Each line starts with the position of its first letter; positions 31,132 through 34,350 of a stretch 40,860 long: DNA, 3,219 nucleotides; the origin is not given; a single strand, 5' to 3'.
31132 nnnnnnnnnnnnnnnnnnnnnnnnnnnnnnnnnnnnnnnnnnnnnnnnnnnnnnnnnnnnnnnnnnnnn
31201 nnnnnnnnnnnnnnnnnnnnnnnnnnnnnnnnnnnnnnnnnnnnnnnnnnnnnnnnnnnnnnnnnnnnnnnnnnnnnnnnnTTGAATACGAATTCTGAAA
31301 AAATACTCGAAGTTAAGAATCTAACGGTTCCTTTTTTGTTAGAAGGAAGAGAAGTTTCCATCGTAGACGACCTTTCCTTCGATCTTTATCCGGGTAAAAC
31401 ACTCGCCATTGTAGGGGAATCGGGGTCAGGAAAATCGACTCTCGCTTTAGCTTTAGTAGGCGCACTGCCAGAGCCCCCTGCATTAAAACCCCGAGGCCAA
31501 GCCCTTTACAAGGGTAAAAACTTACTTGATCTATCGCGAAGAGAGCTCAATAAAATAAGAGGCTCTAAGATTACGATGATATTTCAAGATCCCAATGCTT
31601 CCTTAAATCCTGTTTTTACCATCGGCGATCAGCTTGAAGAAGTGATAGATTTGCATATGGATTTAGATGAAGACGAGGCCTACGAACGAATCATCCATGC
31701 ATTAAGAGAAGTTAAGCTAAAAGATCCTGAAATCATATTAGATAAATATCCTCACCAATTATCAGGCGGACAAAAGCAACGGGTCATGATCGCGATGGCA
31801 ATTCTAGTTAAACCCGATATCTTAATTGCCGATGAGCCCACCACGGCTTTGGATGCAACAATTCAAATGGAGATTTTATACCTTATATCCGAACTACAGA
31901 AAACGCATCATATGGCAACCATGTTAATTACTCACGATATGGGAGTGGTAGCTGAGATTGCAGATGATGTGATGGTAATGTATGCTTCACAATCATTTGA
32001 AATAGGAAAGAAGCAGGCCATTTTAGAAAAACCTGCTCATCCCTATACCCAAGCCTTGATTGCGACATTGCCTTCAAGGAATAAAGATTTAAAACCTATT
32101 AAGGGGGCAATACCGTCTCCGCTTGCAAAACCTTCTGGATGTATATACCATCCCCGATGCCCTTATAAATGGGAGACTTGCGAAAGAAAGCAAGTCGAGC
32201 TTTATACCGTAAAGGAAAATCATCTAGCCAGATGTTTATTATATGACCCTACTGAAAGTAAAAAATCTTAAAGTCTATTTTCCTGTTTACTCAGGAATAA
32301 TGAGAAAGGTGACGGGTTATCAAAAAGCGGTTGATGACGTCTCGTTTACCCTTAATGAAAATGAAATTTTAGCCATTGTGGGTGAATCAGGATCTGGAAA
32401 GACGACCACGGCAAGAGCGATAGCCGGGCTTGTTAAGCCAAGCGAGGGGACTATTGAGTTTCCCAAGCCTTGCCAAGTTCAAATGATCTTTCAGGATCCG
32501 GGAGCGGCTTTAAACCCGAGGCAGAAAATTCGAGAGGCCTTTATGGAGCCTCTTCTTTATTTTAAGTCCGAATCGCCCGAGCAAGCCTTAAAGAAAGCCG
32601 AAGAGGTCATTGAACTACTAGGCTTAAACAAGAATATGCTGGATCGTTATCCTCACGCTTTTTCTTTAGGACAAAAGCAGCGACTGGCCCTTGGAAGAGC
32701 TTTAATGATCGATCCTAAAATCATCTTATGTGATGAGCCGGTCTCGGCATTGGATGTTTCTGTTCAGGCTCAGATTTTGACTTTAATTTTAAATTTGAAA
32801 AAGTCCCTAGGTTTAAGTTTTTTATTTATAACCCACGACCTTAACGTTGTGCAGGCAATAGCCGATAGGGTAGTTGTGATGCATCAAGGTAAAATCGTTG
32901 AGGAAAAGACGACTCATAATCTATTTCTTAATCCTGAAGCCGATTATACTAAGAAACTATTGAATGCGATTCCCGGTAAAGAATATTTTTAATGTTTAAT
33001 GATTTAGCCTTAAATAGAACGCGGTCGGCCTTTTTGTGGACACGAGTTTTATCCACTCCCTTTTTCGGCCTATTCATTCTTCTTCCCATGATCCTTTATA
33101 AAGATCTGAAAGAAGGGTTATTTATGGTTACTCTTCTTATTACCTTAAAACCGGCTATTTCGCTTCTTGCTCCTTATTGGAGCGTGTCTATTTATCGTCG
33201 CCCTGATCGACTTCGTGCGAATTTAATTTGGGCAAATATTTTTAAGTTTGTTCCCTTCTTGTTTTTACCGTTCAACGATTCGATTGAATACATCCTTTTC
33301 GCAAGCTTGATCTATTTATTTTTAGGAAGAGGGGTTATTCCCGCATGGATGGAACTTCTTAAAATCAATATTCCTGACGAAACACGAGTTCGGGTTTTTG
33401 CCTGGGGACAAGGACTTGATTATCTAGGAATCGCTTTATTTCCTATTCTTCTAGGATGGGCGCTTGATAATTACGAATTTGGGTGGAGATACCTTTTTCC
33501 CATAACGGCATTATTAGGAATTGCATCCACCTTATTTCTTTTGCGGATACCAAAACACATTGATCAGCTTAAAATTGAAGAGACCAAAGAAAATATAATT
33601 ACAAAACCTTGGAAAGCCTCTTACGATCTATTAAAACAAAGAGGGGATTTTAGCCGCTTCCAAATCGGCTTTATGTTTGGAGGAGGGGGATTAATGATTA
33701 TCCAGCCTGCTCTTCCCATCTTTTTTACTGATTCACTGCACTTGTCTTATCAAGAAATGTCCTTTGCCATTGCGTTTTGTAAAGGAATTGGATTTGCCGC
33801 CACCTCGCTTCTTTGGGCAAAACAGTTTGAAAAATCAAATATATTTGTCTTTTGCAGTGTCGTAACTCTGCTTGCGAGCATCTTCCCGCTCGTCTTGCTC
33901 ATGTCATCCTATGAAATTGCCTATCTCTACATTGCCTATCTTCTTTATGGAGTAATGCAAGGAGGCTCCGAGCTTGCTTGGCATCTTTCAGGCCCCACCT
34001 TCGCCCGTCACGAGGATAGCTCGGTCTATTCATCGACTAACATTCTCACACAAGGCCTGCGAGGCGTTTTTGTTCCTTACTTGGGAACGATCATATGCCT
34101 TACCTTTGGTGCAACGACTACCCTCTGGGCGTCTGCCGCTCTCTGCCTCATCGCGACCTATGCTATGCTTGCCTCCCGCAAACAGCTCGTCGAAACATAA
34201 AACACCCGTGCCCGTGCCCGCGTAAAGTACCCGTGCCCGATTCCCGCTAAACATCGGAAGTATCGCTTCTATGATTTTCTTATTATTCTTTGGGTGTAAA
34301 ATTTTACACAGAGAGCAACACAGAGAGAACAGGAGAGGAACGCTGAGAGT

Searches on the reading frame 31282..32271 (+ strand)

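Call 65: search_protein_families(library=pfam, proteins=[window:31282-32271:+], max_evalue=0.001)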
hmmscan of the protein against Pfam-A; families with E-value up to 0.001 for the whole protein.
window:31282-32271:+ (329 aa): 6 families
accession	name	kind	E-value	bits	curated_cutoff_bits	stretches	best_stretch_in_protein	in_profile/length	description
PF00005.33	ABC_tran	-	9.3e-31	107.7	25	1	29-188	2-137/137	ABC transporter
PF08352.17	oligo_HPY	-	3.1e-17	63.2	27.1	1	240-300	2-65/65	Oligopeptide/dipeptide transporter, C-terminal region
PF02463.25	SMC_N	-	5.7e-08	32.9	40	1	40-234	26-212/220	RecF/RecN/SMC N terminal domain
PF13476.12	AAA_23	-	0.00034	21.7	27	1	29-106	11-84/201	AAA domain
PF13304.12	AAA_21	-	0.00034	21.2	27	0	156-223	234-303/304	AAA domain, putative AbiEii toxin, Type IV TA system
PF20703.3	nSTAND1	-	0.00068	19.8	27.1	0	28-142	23-148/379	Novel STAND NTPase 1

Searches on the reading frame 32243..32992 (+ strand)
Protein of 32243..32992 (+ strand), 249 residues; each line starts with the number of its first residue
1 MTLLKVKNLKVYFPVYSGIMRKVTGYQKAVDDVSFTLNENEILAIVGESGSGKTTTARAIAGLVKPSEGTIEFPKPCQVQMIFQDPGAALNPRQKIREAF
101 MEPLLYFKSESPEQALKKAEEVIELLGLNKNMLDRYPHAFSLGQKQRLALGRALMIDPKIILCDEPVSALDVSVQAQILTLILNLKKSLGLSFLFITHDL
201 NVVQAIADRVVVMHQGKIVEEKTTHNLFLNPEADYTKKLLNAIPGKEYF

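Call 65: search_protein_families(library=pfam, proteins=[window:32243-32992:+], max_evalue=0.001)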
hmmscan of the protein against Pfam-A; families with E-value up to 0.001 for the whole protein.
window:32243-32992:+ (249 aa): 5 families
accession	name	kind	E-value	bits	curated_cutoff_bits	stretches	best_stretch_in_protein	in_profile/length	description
PF00005.33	ABC_tran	-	5.9e-29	101.8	25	1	31-167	2-136/137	ABC transporter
PF13304.12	AAA_21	-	5.1e-08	33.8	27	1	114-203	205-303/304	AAA domain, putative AbiEii toxin, Type IV TA system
PF13401.12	AAA_22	-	2.4e-05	25.1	27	1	40-116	5-65/130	AAA domain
PF20720.3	nSTAND3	-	3.9e-05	23.8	27.2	1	28-61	5-38/155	Novel STAND NTPase 3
PF13166.12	AAA_13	-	0.00011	21.5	36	0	157-210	526-581/713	AAA domain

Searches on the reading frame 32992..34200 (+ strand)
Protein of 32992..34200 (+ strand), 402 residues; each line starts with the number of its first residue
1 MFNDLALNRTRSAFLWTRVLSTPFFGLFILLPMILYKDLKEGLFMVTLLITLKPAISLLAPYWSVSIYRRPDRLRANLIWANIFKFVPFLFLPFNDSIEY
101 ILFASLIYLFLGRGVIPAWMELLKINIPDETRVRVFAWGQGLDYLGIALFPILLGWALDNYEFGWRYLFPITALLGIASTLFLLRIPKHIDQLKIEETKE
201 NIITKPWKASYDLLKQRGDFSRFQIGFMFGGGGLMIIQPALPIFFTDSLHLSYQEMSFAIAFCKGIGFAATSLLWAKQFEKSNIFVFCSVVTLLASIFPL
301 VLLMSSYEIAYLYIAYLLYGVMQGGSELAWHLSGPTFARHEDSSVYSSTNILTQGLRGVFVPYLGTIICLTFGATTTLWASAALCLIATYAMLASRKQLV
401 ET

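Call 65: search_protein_families(library=pfam, proteins=[window:32992-34200:+], max_evalue=0.001)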
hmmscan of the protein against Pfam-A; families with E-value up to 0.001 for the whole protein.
window:32992-34200:+ (402 aa): 1 family
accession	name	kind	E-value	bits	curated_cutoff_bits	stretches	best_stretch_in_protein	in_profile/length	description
PF07690.21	MFS_1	-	2e-20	73.5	33.4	2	24-352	12-338/347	Major Facilitator Superfamily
